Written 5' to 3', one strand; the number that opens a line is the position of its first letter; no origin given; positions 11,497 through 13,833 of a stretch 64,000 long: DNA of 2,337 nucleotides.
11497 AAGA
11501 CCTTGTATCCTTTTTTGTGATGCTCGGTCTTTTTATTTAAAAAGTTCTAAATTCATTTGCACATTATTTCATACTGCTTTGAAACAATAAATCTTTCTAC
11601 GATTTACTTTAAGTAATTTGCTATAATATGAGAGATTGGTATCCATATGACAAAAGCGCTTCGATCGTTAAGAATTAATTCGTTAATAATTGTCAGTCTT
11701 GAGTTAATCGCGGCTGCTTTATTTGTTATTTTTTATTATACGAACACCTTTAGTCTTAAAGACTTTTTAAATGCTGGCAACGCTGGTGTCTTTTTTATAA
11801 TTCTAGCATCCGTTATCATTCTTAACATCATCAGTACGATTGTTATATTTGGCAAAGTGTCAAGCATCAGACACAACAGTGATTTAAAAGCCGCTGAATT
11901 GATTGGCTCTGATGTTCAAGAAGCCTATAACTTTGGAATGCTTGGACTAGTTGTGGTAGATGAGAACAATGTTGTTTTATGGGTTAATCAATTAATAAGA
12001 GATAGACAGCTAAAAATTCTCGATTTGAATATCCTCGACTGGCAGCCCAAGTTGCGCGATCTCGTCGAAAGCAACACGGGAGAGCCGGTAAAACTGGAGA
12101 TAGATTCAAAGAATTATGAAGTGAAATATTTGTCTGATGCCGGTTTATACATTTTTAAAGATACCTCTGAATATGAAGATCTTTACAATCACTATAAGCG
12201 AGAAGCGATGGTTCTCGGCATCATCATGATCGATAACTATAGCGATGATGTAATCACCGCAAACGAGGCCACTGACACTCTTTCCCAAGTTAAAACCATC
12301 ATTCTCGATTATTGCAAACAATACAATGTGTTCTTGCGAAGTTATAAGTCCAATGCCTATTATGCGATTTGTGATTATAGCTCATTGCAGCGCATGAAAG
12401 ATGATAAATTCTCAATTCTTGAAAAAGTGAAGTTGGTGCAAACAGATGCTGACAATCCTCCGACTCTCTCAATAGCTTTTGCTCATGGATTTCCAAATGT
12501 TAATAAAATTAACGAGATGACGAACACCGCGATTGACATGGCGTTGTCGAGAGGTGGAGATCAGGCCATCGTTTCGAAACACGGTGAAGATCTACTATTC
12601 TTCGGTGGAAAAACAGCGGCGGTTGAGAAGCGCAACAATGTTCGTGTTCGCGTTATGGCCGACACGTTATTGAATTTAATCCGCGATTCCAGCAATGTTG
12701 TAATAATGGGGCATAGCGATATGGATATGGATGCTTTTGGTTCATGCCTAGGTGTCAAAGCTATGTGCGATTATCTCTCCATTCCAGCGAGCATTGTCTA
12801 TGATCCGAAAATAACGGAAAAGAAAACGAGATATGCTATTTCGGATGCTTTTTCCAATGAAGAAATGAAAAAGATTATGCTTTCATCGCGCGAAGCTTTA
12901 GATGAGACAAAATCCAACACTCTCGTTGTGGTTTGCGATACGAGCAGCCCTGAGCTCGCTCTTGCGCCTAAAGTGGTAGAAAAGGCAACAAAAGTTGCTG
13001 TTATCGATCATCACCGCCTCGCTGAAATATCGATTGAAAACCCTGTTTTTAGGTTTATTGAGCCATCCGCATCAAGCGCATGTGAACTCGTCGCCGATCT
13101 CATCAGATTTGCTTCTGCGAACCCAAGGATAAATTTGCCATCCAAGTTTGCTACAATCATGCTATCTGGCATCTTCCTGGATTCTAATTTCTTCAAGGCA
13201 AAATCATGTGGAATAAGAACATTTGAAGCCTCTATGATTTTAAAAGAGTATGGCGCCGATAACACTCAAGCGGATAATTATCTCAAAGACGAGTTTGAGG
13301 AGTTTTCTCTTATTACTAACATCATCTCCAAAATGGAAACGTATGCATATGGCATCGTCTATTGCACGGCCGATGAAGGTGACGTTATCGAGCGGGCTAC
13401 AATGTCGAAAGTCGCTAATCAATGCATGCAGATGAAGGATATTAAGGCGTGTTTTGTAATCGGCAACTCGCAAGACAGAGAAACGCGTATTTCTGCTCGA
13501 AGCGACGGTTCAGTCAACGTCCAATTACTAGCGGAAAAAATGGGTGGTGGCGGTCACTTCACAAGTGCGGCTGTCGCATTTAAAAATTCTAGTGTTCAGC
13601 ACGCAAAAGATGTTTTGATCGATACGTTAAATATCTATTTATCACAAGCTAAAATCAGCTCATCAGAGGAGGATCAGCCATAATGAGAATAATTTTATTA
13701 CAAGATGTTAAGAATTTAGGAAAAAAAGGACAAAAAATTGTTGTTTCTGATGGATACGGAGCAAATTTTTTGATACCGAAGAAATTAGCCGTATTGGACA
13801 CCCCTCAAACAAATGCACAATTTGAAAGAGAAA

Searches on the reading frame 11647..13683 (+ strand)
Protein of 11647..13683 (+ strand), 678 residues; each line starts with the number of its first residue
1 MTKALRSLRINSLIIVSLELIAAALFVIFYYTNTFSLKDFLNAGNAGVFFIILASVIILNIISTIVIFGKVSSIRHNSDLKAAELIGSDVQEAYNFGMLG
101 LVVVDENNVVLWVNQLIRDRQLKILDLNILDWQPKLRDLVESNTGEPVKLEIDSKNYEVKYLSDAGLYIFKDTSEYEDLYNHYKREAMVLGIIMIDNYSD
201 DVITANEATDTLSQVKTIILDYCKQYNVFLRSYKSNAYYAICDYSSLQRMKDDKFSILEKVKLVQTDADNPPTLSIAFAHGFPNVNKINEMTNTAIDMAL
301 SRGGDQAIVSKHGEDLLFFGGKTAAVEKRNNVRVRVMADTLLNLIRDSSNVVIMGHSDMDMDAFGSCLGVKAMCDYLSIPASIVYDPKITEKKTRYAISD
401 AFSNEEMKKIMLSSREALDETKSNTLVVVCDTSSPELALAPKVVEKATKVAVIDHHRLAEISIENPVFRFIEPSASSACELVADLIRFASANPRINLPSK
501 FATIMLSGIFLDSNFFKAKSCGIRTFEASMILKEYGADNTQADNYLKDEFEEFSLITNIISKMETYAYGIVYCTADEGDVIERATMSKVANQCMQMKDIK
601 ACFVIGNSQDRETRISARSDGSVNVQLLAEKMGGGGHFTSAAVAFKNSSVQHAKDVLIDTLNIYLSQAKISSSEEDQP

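Call 55: search_protein_families(library=pfam, proteins=[window:11647-13683:+], max_evalue=0.00001)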
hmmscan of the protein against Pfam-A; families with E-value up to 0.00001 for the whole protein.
window:11647-13683:+ (678 aa): 3 families
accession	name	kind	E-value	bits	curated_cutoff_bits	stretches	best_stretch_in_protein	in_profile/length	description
PF24898.2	GGDEF_GdpP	-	2.7e-25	89.5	30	1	193-314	1-123/126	Cyclic-di-AMP phosphodiesterase GdpP-like, GGDEF domain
PF01368.27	DHH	-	5.4e-23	82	28.1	1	350-509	1-125/125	DHH family, N-terminal domain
PF02272.25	DHHA1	-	1.6e-11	45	25.9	1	575-660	9-99/102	DHHA1 domain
